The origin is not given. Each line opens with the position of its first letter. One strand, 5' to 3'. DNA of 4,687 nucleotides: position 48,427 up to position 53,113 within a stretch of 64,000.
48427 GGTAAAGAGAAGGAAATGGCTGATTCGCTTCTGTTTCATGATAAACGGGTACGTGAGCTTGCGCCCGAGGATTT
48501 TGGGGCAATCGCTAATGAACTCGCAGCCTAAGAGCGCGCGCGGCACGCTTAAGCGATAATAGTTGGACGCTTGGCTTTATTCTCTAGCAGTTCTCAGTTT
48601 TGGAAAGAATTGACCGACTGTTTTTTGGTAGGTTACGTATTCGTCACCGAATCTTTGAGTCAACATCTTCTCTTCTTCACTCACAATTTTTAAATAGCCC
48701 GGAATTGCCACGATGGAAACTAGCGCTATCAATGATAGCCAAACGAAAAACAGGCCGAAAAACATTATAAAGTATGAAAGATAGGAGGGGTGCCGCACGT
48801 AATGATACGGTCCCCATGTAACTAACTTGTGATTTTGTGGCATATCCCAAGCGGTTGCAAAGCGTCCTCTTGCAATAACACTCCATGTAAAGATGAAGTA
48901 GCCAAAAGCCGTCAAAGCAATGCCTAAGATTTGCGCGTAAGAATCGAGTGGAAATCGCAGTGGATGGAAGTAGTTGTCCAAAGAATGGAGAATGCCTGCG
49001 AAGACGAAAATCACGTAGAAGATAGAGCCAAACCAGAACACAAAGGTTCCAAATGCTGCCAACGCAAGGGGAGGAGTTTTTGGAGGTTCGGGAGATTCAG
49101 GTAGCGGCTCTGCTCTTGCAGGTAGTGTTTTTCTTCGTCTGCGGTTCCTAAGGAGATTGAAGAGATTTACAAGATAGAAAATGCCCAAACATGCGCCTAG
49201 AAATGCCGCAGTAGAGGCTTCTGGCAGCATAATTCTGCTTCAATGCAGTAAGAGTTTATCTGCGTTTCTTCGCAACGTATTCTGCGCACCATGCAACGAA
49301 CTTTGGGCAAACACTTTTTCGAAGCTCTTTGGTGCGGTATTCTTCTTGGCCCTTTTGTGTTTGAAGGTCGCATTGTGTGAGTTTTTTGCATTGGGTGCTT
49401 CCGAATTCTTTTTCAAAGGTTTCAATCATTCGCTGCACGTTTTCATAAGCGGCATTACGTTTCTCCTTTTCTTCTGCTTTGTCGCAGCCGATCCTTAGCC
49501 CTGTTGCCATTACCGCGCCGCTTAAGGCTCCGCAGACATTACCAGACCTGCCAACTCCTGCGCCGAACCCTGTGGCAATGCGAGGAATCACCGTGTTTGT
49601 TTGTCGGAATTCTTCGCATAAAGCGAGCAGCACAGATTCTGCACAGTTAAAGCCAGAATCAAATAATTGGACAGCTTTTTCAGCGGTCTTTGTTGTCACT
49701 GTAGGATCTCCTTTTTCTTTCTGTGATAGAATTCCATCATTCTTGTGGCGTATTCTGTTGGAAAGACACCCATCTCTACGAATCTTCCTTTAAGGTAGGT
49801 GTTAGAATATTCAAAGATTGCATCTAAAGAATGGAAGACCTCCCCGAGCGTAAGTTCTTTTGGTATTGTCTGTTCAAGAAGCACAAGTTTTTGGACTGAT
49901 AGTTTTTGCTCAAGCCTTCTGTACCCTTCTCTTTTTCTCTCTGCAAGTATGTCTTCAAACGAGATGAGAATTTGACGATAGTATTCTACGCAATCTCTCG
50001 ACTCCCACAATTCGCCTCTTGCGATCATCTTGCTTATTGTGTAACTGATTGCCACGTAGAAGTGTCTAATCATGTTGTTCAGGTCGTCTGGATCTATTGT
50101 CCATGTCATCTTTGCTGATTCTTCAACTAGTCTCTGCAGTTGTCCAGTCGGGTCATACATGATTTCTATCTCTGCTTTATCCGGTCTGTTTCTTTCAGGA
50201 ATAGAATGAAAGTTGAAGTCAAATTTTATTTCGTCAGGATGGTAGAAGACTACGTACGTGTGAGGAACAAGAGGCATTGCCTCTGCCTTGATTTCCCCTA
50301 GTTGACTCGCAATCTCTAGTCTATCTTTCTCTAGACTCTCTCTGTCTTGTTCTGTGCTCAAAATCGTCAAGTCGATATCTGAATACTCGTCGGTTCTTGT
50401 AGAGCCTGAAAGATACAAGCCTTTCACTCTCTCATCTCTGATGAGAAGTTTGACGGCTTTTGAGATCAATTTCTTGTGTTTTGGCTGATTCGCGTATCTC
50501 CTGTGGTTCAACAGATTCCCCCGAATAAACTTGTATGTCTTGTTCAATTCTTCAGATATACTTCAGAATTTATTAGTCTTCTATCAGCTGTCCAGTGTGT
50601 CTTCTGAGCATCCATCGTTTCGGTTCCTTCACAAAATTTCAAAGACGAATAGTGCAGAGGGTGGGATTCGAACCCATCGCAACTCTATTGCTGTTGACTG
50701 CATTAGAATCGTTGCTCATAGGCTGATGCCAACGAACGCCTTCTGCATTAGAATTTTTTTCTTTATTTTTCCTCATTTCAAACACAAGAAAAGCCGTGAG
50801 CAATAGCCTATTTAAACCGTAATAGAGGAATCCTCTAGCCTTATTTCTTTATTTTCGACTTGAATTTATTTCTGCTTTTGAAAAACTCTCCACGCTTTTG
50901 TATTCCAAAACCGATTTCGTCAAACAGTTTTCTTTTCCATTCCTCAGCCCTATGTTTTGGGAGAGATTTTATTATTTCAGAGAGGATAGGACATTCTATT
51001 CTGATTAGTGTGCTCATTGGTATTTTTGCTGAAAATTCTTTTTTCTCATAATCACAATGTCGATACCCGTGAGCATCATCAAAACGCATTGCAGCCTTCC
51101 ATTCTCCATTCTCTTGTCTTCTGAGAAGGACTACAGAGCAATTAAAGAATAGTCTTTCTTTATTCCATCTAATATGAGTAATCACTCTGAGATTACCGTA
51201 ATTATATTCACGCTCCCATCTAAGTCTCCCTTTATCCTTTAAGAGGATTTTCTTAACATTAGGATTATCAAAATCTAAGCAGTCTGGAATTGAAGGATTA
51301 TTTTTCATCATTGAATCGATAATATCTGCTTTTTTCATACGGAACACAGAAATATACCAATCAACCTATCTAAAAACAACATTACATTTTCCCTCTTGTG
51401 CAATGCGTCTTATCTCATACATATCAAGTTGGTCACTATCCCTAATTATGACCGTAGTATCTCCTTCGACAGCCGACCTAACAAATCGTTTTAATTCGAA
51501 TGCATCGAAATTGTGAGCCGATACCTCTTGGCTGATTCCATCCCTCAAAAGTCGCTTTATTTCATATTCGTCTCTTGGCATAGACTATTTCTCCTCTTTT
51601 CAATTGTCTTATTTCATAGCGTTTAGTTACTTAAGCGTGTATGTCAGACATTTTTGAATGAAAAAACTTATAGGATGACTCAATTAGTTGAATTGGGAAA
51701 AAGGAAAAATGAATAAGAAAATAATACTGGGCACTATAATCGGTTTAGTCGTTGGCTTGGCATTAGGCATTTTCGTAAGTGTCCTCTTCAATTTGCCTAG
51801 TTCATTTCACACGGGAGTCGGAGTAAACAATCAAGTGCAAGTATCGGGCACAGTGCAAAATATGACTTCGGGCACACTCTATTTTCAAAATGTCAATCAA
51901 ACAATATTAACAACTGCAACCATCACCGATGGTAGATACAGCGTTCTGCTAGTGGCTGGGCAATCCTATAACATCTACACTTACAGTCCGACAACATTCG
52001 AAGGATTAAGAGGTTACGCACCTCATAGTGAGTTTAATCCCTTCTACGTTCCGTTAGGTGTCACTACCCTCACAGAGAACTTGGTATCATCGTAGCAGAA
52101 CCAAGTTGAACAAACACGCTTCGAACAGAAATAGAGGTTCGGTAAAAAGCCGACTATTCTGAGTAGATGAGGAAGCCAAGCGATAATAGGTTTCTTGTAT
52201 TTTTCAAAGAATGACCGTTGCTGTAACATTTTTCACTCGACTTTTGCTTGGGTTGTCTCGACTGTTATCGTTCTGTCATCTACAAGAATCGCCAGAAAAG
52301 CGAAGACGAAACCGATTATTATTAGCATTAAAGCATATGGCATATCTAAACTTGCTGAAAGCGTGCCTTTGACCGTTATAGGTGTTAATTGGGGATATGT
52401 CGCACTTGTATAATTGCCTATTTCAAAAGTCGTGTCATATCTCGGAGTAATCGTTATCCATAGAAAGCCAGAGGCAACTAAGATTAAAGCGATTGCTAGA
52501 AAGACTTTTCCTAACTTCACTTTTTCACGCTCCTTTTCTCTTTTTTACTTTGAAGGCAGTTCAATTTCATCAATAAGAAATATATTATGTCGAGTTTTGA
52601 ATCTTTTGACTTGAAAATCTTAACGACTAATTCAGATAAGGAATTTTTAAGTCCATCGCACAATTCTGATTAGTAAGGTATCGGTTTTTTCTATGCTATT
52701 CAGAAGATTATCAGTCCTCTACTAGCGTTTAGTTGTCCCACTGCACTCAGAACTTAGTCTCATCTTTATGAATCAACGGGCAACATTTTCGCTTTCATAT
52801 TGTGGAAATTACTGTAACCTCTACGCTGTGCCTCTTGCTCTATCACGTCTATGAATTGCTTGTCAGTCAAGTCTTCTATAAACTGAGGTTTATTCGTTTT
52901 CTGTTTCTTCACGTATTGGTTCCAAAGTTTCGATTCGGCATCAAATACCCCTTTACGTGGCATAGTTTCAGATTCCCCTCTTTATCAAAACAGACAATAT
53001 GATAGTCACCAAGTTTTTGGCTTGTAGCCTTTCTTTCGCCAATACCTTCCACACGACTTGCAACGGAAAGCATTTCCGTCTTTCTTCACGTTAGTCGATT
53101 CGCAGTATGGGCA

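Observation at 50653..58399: ~7.75-kb integrated plasmid/virus-like element at tRNA-Leu(CAG)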

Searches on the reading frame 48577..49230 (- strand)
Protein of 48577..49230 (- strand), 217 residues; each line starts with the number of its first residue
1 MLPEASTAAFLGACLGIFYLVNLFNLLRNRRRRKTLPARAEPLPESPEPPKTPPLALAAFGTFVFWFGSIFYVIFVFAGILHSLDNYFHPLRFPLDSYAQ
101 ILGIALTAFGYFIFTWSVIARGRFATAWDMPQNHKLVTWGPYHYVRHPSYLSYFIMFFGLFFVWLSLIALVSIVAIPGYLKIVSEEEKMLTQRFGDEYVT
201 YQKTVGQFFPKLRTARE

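Call 109: find_encoding_contigs(protein=window:48577-49230:-, flank=10000, max_places=10)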
Protein window:48577-49230:- (217 aa): 1 contig read that carries it; 1 place shown.
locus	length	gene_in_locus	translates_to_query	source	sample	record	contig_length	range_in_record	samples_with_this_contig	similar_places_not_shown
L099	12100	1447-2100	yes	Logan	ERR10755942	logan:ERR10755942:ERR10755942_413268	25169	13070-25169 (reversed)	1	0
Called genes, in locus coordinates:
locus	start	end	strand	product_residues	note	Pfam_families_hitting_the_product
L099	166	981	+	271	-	-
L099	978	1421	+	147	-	PF09719:C_GCAxxG_C_C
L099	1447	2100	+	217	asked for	PF04191:PEMT, PF04140:ICMT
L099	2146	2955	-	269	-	PF00398:RrnaAD, PF13649:Methyltransf_25 (faint)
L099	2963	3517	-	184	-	PF04919:DUF655, PF14579:HHH_6 (faint)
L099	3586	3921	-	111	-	PF03874:RNA_pol_Rpb4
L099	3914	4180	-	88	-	PF01157:Ribosomal_L21e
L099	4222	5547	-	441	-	PF22023:Pus10_THUMP_arc, PF21238:Pus10_C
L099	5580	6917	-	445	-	PF02881:SRP54_N, PF13401:AAA_22 (faint), PF00448:SRP54, PF01656:CbiA (weak), PF02978:SRP_SPB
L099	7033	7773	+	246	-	PF09754:PAC2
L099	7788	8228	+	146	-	PF00011:HSP20 (weak)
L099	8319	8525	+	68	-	-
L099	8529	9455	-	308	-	PF01916:DS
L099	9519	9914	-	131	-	PF21485:IF5A-like_N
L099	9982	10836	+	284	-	PF01513:NAD_kinase, PF20143:NAD_kinase_C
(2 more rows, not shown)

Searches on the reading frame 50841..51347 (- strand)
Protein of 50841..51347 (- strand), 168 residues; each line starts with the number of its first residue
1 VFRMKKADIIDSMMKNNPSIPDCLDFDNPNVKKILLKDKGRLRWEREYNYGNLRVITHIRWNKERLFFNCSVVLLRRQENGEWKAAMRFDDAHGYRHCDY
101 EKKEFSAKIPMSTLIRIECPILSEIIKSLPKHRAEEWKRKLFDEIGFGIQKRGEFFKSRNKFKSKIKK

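Call 7: search_protein_families(library=pfam, proteins=[window:50841-51347:-], max_evalue=0.1)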
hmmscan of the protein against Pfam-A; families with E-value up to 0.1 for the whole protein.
window:50841-51347:- (168 aa): 1 family
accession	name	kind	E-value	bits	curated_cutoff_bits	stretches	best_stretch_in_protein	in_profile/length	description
PF24839.1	DUF7718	-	3.3e-06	27.3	25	1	60-106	19-66/104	Domain of unknown function (DUF7718)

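Call 8: search_protein_families(library=phrogs, proteins=[window:50841-51347:-], max_evalue=0.1)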
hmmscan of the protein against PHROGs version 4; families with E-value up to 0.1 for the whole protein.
window:50841-51347:- (168 aa): 0 families

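Call 43: search_protein_families(library=ncbifam, proteins=[window:50841-51347:-], max_evalue=0.1)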
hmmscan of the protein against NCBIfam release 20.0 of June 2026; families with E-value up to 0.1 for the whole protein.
window:50841-51347:- (168 aa): 0 families

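Call 97: search_protein_families(library=padloc, proteins=[window:50841-51347:-], max_evalue=0.01)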
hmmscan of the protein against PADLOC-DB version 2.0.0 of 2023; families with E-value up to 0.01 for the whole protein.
window:50841-51347:- (168 aa): 0 families

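Call 114: find_encoding_contigs(protein=window:50841-51338:-, flank=10000, max_places=10)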
Protein window:50841-51338:- (165 aa): no gene with exactly this product is on record in the collection.

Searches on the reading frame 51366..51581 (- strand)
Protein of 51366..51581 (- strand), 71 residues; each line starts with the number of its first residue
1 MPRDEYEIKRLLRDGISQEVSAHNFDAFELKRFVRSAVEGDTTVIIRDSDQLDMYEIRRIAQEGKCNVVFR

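Call 7: search_protein_families(library=pfam, proteins=[window:51366-51581:-], max_evalue=0.1)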
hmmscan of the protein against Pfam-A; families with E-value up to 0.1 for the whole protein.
window:51366-51581:- (71 aa): 0 families

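Call 8: search_protein_families(library=phrogs, proteins=[window:51366-51581:-], max_evalue=0.1)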
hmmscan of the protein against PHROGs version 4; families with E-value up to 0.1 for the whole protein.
window:51366-51581:- (71 aa): 1 family
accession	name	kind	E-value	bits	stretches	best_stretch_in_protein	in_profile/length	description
phrog_9393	-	unknown function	0.068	14.3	0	7-20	6-19/63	-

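Call 43: search_protein_families(library=ncbifam, proteins=[window:51366-51581:-], max_evalue=0.1)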
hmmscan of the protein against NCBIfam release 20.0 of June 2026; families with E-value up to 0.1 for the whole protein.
window:51366-51581:- (71 aa): 0 families

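Call 97: search_protein_families(library=padloc, proteins=[window:51366-51581:-], max_evalue=0.01)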
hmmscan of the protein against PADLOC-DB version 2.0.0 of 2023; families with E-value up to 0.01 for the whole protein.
window:51366-51581:- (71 aa): 0 families

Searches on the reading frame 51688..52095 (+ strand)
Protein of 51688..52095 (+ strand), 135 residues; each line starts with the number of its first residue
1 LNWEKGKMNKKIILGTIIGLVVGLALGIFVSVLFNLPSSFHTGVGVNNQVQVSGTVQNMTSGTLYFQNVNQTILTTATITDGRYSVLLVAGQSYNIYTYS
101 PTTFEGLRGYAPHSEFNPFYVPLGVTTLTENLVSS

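Call 7: search_protein_families(library=pfam, proteins=[window:51688-52095:+], max_evalue=0.1)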
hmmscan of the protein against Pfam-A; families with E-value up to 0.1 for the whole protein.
window:51688-52095:+ (135 aa): 1 family
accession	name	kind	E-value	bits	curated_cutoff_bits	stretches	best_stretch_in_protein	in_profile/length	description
PF00902.23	TatC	-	0.037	14.3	25.1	1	9-78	91-154/208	Sec-independent protein translocase protein (TatC)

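Call 8: search_protein_families(library=phrogs, proteins=[window:51688-52095:+], max_evalue=0.1)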
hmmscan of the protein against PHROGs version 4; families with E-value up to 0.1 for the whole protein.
window:51688-52095:+ (135 aa): 1 family
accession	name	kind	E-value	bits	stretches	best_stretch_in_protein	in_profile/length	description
phrog_30079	-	unknown function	0.0092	17.4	1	44-95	6-57/78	-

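Call 43: search_protein_families(library=ncbifam, proteins=[window:51688-52095:+], max_evalue=0.1)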
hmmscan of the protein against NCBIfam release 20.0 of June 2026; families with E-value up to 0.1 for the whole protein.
window:51688-52095:+ (135 aa): 0 families

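Call 97: search_protein_families(library=padloc, proteins=[window:51688-52095:+], max_evalue=0.01)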
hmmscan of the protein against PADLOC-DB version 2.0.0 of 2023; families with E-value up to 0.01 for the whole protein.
window:51688-52095:+ (135 aa): 0 families

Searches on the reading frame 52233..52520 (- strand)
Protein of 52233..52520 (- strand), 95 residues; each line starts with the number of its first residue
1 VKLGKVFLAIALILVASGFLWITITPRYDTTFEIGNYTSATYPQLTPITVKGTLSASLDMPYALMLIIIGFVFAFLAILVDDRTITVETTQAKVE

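Call 7: search_protein_families(library=pfam, proteins=[window:52233-52520:-], max_evalue=0.1)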
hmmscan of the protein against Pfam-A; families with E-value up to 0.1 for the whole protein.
window:52233-52520:- (95 aa): 2 families
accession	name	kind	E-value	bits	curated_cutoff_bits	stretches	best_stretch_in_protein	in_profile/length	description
PF05251.17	Ost5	-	0.0083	16.8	27.4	0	54-88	7-47/73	Oligosaccharyltransferase subunit 5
PF11297.13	DUF3098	-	0.05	13.6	25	0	65-80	50-65/67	Protein of unknown function (DUF3098)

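Call 8: search_protein_families(library=phrogs, proteins=[window:52233-52520:-], max_evalue=0.1)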
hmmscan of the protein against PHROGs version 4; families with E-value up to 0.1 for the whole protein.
window:52233-52520:- (95 aa): 1 family
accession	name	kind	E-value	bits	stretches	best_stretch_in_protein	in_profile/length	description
phrog_17271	-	unknown function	0.0055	17.6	0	64-95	15-46/62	-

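Call 43: search_protein_families(library=ncbifam, proteins=[window:52233-52520:-], max_evalue=0.1)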
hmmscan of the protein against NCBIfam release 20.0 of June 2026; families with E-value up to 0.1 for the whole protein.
window:52233-52520:- (95 aa): 1 family
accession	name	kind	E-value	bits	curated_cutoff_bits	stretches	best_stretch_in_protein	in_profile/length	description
NF041475.1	membrane_YoaI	equivalog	0.052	13.6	45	1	6-17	15-26/34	small membrane protein YoaI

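Call 97: search_protein_families(library=padloc, proteins=[window:52233-52520:-], max_evalue=0.01)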
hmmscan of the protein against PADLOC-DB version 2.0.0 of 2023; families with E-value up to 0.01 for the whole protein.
window:52233-52520:- (95 aa): 0 families

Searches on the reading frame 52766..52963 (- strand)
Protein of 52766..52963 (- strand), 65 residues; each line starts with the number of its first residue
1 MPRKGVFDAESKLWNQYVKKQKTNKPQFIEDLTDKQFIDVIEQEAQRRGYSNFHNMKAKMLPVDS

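Call 7: search_protein_families(library=pfam, proteins=[window:52766-52963:-], max_evalue=0.1)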
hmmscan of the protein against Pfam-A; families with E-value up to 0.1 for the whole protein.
window:52766-52963:- (65 aa): 2 families
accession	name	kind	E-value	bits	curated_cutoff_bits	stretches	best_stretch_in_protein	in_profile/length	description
PF08970.15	Sda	-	0.033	14.4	22.6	1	34-49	22-37/45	Sporulation inhibitor A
PF25718.1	Mycobacteriophage_73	-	0.061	14.2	27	1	6-42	34-70/85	Mycobacteriophage L5 gene 73 protein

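Call 8: search_protein_families(library=phrogs, proteins=[window:52766-52963:-], max_evalue=0.1)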
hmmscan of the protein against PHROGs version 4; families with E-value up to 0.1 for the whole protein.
window:52766-52963:- (65 aa): 0 families

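Call 43: search_protein_families(library=ncbifam, proteins=[window:52766-52963:-], max_evalue=0.1)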
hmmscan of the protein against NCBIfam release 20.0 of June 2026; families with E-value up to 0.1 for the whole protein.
window:52766-52963:- (65 aa): 0 families

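Call 97: search_protein_families(library=padloc, proteins=[window:52766-52963:-], max_evalue=0.01)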
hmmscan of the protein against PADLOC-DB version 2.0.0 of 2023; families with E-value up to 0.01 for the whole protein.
window:52766-52963:- (65 aa): 0 families
